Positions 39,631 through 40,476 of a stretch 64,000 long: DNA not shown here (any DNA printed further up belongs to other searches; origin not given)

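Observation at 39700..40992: Tandem peroxiredoxin duplication in which the second copy has lost the peroxidatic cysteine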

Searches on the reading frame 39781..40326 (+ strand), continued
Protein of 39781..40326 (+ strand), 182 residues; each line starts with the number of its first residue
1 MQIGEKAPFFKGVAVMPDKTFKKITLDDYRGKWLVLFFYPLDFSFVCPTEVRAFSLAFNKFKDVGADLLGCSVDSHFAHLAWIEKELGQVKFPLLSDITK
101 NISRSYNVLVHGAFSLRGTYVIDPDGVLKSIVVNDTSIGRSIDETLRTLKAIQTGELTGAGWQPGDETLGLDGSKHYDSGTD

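Call 19: find_homologous_proteins(query=window:39781-40326:+)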
Query window:39781-40326:+ (182 aa): 7964 proteins with E <= 0.001 among 8000 candidates; the best 120 are listed.
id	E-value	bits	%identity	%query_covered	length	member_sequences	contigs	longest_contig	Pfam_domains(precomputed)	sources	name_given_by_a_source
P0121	1.4e-118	412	100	100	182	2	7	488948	PF08534.17,PF00578.28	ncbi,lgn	-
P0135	3.5e-114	397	95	100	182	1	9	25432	PF08534.17,PF00578.28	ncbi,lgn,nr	ncbi:MAG: peroxiredoxin [candidate division Zixibacteria bacterium]|nr:peroxiredoxin [candidate divi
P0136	3.0e-112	391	93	100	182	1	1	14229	PF08534.17,PF00578.28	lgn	-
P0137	4.0e-106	371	87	100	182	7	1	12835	PF08534.17,PF00578.28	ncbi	-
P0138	9.7e-102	357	84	100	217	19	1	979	PF08534.17,PF00578.28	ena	-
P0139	7.1e-100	351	83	97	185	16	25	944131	PF08534.17,PF00578.28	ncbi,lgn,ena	-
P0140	2.5e-99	349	86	93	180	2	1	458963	PF08534.17,PF00578.28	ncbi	-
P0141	1.3e-97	343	84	97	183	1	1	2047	PF08534.17,PF00578.28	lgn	-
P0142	1.7e-97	343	81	98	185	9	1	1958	PF08534.17,PF00578.28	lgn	-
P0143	1.1e-83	298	74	93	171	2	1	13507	PF08534.17,PF00578.28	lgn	-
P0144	3.0e-83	296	73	93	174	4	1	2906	PF08534.17,PF00578.28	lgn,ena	-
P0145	5.5e-83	295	72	98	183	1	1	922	PF08534.17,PF00578.28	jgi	jgi:alkyl hydroperoxide reductase subunit AhpC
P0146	1.5e-82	294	74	93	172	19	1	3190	PF08534.17,PF00578.28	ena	-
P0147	1.5e-82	294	74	93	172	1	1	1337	PF08534.17,PF00578.28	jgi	jgi:alkyl hydroperoxide reductase subunit AhpC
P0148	2.7e-82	293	72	93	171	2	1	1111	PF08534.17,PF00578.28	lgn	-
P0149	3.8e-82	293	72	93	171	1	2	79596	PF08534.17,PF00578.28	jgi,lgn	jgi:alkyl hydroperoxide reductase subunit AhpC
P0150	5.5e-82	292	72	93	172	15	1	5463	PF08534.17,PF00578.28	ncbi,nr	ncbi:MAG: peroxiredoxin [candidate division Zixibacteria bacterium]|nr:peroxiredoxin [candidate divi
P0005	5.7e-82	292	72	97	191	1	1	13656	PF08534.17,PF00578.28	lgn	-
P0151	4.8e-81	289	71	93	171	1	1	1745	PF08534.17,PF00578.28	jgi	jgi:peroxiredoxin 2/4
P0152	7.3e-81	289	72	93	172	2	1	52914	PF08534.17,PF00578.28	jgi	jgi:peroxiredoxin 2/4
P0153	7.5e-81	289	71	93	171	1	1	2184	PF08534.17,PF00578.28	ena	-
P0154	1.7e-80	287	72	93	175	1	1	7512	PF08534.17,PF00578.28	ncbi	ncbi:MAG: peroxiredoxin [bacterium]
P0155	1.8e-80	287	70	93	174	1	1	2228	PF08534.17,PF00578.28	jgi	jgi:peroxiredoxin 2/4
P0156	6.1e-80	286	73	93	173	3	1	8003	PF08534.17,PF00578.28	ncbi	-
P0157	2.1e-79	284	71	93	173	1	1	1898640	PF08534.17,PF00578.28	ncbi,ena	-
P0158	4.2e-79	283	70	93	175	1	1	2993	PF08534.17,PF00578.28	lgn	-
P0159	3.3e-78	280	69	93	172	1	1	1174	PF08534.17,PF00578.28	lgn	-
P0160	5.4e-78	279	69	93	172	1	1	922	PF08534.17,PF00578.28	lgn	-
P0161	2.5e-77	277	70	93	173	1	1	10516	PF08534.17,PF00578.28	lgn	-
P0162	2.2e-76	274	68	93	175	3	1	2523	PF08534.17,PF00578.28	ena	-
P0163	4.7e-76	273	68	93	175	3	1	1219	PF08534.17,PF00578.28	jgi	jgi:peroxiredoxin 2/4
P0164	2.5e-75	271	66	93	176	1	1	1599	PF08534.17,PF00578.28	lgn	-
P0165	5.1e-75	270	67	94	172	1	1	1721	PF08534.17,PF00578.28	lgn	-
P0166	6.2e-75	269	67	93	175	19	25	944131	PF08534.17,PF00578.28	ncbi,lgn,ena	-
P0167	1.0e-74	269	66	94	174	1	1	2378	PF08534.17,PF00578.28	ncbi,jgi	-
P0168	1.5e-74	268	67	94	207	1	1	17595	PF08534.17,PF00578.28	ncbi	-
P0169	2.7e-74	267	72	87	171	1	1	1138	PF08534.17,PF00578.28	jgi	jgi:alkyl hydroperoxide reductase subunit AhpC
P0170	1.9e-73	264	67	93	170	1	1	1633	PF08534.17,PF00578.28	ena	-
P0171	5.2e-73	263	66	93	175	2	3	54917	PF08534.17,PF00578.28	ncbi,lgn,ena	ncbi:MAG: peroxiredoxin [Candidatus Zixiibacteriota bacterium]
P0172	1.5e-72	261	64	93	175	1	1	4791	PF08534.17,PF00578.28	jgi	jgi:peroxiredoxin (alkyl hydroperoxide reductase subunit C)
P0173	2.0e-72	261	65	92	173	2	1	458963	PF08534.17,PF00578.28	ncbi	-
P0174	2.5e-72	261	65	93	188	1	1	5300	PF08534.17,PF00578.28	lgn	-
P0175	9.4e-68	246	62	93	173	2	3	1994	PF08534.17,PF00578.28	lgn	-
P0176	1.1e-67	246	62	93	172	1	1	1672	PF08534.17,PF00578.28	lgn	-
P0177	6.3e-66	240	60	93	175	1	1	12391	PF08534.17,PF00578.28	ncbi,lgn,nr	ncbi:MAG: redoxin domain-containing protein [candidate division Zixibacteria bacterium]|nr:redoxin d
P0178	9.3e-66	239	58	93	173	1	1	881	PF10417.15,PF08534.17,PF00578.28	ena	-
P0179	1.2e-65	239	62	93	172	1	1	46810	PF08534.17,PF00578.28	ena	-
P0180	1.7e-65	238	59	93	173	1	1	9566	PF08534.17,PF00578.28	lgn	-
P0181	1.3e-64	236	60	93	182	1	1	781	PF08534.17,PF00578.28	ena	-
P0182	2.0e-64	235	60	93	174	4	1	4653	PF08534.17,PF00578.28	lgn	-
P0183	7.8e-64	233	56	93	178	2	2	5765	PF08534.17,PF00578.28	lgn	-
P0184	8.6e-64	233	60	93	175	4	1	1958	PF08534.17,PF00578.28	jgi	-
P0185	9.9e-64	233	57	93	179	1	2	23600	PF08534.17,PF00578.28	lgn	-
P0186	1.4e-63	232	57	93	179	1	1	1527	PF08534.17,PF00578.28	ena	-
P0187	3.5e-63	231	58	93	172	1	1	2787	PF08534.17,PF00578.28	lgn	-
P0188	3.8e-63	231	58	93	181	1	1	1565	PF08534.17,PF00578.28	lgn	-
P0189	5.1e-63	230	56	93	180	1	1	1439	PF08534.17,PF00578.28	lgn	-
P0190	6.8e-63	230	60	93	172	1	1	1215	PF08534.17,PF00578.28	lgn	-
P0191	1.1e-62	229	58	93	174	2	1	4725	PF08534.17,PF00578.28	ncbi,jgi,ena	-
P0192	1.8e-62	229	57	93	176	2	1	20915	PF08534.17,PF00578.28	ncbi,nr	ncbi:MAG: peroxiredoxin [Candidatus Omnitrophica bacterium]|nr:peroxiredoxin [Candidatus Omnitrophot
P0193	2.7e-62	228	56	93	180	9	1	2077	PF08534.17,PF00578.28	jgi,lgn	jgi:alkyl hydroperoxide reductase subunit AhpC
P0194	4.9e-62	227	56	93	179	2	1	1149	PF08534.17,PF00578.28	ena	-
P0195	5.3e-62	227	56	93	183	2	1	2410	PF08534.17,PF00578.28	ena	-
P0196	5.5e-62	227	60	93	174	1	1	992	PF08534.17,PF00578.28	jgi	jgi:alkyl hydroperoxide reductase subunit AhpC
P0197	7.2e-62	227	57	93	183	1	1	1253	PF08534.17,PF00578.28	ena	-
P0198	1.2e-61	226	58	93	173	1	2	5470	PF08534.17,PF00578.28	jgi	jgi:peroxiredoxin 2/4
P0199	1.3e-61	226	56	93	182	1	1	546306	PF08534.17,PF00578.28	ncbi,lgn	-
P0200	1.6e-61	225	56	93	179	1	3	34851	PF08534.17,PF00578.28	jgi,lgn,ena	-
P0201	1.7e-61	225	57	93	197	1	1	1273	PF08534.17,PF00578.28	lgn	-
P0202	1.8e-61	225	59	93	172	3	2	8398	PF08534.17,PF00578.28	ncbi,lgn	-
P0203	3.4e-61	224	55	93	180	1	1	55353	PF08534.17,PF00578.28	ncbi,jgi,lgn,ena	-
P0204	4.4e-61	224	55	93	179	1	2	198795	PF08534.17,PF00578.28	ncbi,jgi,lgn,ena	-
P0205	7.3e-61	223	55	93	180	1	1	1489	PF08534.17,PF00578.28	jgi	jgi:alkyl hydroperoxide reductase subunit AhpC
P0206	8.1e-61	223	54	93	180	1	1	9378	PF08534.17,PF00578.28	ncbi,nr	ncbi:MAG: peroxiredoxin [Candidatus Omnitrophica bacterium]|nr:peroxiredoxin [Candidatus Omnitrophot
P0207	9.7e-61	223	57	93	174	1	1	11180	PF08534.17,PF00578.28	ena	-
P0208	1.1e-60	223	57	93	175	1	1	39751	PF08534.17,PF00578.28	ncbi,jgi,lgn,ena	-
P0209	1.3e-60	222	57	93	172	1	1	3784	PF08534.17,PF00578.28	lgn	-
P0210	1.9e-60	222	57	93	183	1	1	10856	PF08534.17,PF00578.28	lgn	-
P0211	1.9e-60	222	57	93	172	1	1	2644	PF08534.17,PF00578.28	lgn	-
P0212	2.3e-60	222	58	93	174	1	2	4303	PF08534.17,PF00578.28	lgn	-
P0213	3.2e-60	221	55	93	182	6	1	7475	PF08534.17,PF00578.28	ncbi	-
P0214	3.6e-60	221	56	93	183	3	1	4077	PF08534.17,PF00578.28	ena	-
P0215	3.7e-60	221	56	93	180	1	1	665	PF08534.17,PF00578.28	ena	-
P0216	3.9e-60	221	54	93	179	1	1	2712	PF08534.17,PF00578.28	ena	-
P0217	4.3e-60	221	54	93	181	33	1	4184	PF08534.17,PF00578.28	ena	-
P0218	5.1e-60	221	57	93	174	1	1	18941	PF08534.17,PF00578.28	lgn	-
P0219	5.1e-60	221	54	93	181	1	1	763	PF08534.17,PF00578.28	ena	-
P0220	6.3e-60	220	54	93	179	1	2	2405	PF08534.17,PF00578.28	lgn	-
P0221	6.5e-60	220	55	93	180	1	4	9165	PF08534.17,PF00578.28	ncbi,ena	-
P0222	6.9e-60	220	58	93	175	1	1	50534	PF08534.17,PF00578.28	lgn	-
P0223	1.0e-59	220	53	93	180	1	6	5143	PF08534.17,PF00578.28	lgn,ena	-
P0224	1.1e-59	219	53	93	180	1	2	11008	PF08534.17,PF00578.28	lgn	-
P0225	1.2e-59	219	56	93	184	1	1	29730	PF08534.17,PF00578.28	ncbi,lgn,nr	ncbi:MAG: peroxiredoxin [Candidatus Omnitrophica bacterium]|nr:peroxiredoxin [Candidatus Omnitrophot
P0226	1.5e-59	219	53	93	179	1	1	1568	PF08534.17,PF00578.28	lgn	-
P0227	1.5e-59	219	55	93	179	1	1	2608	PF08534.17,PF00578.28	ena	-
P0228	2.1e-59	219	54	93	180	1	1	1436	PF08534.17,PF00578.28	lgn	-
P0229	2.2e-59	219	57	93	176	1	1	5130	PF08534.17,PF00578.28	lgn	-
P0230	2.3e-59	218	55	93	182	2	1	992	PF08534.17,PF00578.28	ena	-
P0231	2.5e-59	218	56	93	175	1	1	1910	PF08534.17,PF00578.28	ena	-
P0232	3.3e-59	218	56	93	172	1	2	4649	PF08534.17,PF00578.28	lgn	-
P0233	4.3e-59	218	55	93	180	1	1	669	PF08534.17,PF00578.28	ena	-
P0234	5.9e-59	217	53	93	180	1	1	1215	PF08534.17,PF00578.28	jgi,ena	jgi:alkyl hydroperoxide reductase subunit AhpC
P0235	7.6e-59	217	54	93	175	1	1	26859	PF08534.17,PF00578.28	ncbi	-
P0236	7.6e-59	217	52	93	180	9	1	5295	PF08534.17,PF00578.28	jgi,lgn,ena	-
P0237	7.9e-59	217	53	93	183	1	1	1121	PF08534.17,PF00578.28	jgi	jgi:peroxiredoxin 2/4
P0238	8.6e-59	217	55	93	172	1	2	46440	PF08534.17,PF00578.28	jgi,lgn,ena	-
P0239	8.7e-59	217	56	93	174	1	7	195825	PF08534.17,PF00578.28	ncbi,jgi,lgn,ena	-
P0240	9.8e-59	216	55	93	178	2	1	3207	PF08534.17,PF00578.28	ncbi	-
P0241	1.1e-58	216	55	93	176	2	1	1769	PF08534.17,PF00578.28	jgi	jgi:alkyl hydroperoxide reductase subunit AhpC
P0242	1.5e-58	216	52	93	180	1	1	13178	PF08534.17,PF00578.28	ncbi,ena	-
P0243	1.6e-58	216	56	93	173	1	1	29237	PF08534.17,PF00578.28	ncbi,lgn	-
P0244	1.7e-58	216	57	93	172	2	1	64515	PF08534.17,PF00578.28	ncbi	-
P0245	1.8e-58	216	55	93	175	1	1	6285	PF08534.17,PF00578.28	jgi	-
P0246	1.8e-58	216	57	95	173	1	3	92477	PF08534.17,PF00578.28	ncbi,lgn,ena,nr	ncbi:MAG: peroxiredoxin [Cyanobacteria bacterium HKST-UBA04]|nr:peroxiredoxin [Cyanobacteria bacteri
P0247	1.8e-58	216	57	95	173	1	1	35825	PF08534.17,PF00578.28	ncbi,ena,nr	ncbi:MAG: peroxiredoxin [Cyanobacteria bacterium HKST-UBA03]|nr:peroxiredoxin [Cyanobacteria bacteri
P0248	1.9e-58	215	52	93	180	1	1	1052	PF08534.17,PF00578.28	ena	-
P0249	2.0e-58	215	54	93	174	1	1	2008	PF08534.17,PF00578.28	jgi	jgi:peroxiredoxin (alkyl hydroperoxide reductase subunit C)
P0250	2.1e-58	215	53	93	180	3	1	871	PF08534.17,PF00578.28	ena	-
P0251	2.4e-58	215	53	93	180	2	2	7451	PF08534.17,PF00578.28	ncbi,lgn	-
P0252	2.6e-58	215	53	93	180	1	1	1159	PF08534.17,PF00578.28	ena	-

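Call 22: find_encoding_contigs(protein=P0139, flank=7000, max_places=2)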
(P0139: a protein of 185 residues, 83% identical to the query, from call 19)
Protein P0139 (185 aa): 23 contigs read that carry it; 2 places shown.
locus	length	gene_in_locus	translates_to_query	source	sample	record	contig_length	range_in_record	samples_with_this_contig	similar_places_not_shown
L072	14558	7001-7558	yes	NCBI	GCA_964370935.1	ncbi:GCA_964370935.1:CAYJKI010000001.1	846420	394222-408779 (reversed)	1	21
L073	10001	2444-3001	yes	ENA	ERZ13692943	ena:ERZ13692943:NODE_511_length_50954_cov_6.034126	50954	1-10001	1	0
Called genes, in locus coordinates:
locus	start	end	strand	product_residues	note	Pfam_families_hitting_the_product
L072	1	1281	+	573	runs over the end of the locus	PF01590:GAF, PF13185:GAF_2, PF13492:GAF_3, PF07228:SpoIIE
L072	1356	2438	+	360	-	PF09459:EB_dh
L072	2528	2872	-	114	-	PF01050:MannoseP_isomer (weak), PF07883:Cupin_2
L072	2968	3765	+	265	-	PF01261:AP_endonuc_2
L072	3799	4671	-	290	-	PF00892:EamA, PF03151:TPT (faint), PF00892:EamA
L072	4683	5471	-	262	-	PF00106:adh_short, PF08659:KR, PF23441:SDR (weak), PF13561:adh_short_C2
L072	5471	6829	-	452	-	PF01546:Peptidase_M20, PF07687:M20_dimer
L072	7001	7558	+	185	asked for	PF00578:AhpC-TSA, PF08534:Redoxin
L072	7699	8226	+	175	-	PF00578:AhpC-TSA, PF08534:Redoxin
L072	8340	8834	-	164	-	PF04306:DUF456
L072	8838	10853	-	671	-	PF00884:Sulfatase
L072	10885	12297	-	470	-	PF00474:SSF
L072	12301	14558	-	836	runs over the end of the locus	PF13620:CarboxypepD_reg, PF13715:CarbopepD_reg_2, PF07715:Plug, PF00593:TonB_dep_Rec_b-barrel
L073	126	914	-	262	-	PF00106:adh_short, PF08659:KR, PF23441:SDR (weak), PF13561:adh_short_C2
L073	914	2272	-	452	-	PF01546:Peptidase_M20, PF07687:M20_dimer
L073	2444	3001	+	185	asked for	PF00578:AhpC-TSA, PF08534:Redoxin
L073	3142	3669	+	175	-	PF00578:AhpC-TSA, PF08534:Redoxin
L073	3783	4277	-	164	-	PF04306:DUF456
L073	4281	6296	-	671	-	PF00884:Sulfatase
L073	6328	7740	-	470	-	PF00474:SSF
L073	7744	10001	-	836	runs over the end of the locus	PF13620:CarboxypepD_reg, PF13715:CarbopepD_reg_2, PF07715:Plug, PF00593:TonB_dep_Rec_b-barrel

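Call 23: find_encoding_contigs(protein=P0140, flank=7000, max_places=2)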
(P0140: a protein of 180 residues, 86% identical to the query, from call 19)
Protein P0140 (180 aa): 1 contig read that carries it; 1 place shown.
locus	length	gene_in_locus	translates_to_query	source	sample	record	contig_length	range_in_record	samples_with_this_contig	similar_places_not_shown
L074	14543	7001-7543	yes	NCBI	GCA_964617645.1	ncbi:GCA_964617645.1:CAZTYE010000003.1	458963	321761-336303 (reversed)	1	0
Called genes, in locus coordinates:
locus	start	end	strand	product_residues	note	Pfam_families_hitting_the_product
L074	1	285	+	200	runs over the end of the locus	PF01558:POR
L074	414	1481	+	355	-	PF00871:Acetate_kinase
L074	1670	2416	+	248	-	PF00081:Sod_Fe_N, PF02777:Sod_Fe_C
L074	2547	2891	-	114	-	PF02311:AraC_binding (weak), PF07883:Cupin_2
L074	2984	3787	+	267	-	PF01261:AP_endonuc_2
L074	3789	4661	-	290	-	PF00892:EamA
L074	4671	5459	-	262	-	PF00106:adh_short, PF08659:KR, PF13460:NAD_binding_10 (weak), PF13561:adh_short_C2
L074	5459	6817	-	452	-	PF01546:Peptidase_M20, PF07687:M20_dimer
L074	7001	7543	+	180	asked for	PF00578:AhpC-TSA, PF08534:Redoxin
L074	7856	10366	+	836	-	PF13620:CarboxypepD_reg (weak), PF13715:CarbopepD_reg_2 (weak), PF07715:Plug, PF00593:TonB_dep_Rec_b-barrel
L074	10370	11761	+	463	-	PF00474:SSF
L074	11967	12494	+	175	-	PF04306:DUF456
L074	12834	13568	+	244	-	-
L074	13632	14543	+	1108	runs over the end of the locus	PF00082:Peptidase_S8, PF28492:Beta_helix_4 (weak), PF05048:NosD (weak), PF13229:Beta_helix, PF13860:FlgD_ig, PF18962:Por_Secre_tail (weak)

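Call 24: find_encoding_contigs(protein=P0137, flank=7000, max_places=2)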
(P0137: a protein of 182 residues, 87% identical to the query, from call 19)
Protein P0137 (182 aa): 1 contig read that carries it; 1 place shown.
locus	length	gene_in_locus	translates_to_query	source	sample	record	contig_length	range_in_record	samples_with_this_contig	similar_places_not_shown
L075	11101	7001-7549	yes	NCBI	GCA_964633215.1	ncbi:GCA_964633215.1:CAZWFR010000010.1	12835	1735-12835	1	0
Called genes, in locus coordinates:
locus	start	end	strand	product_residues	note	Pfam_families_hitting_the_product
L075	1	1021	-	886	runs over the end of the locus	PF00069:Pkinase, PF01636:APH (faint), PF07714:PK_Tyr_Ser-Thr, PF26549:Tricorn_N (faint), PF07676:PD40 (faint), PF23381:Beta-prop_IFT122_1st (faint), PF26550:Tricorn_2nd (faint)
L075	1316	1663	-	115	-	PF02311:AraC_binding (weak), PF07883:Cupin_2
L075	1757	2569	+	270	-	PF01261:AP_endonuc_2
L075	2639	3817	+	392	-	-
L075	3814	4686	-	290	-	PF00892:EamA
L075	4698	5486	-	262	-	PF00106:adh_short, PF08659:KR, PF23441:SDR, PF13561:adh_short_C2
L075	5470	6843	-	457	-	PF01546:Peptidase_M20, PF07687:M20_dimer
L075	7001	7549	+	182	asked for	PF00578:AhpC-TSA, PF08534:Redoxin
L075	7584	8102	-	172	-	-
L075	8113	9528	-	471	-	PF00474:SSF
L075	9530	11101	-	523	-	?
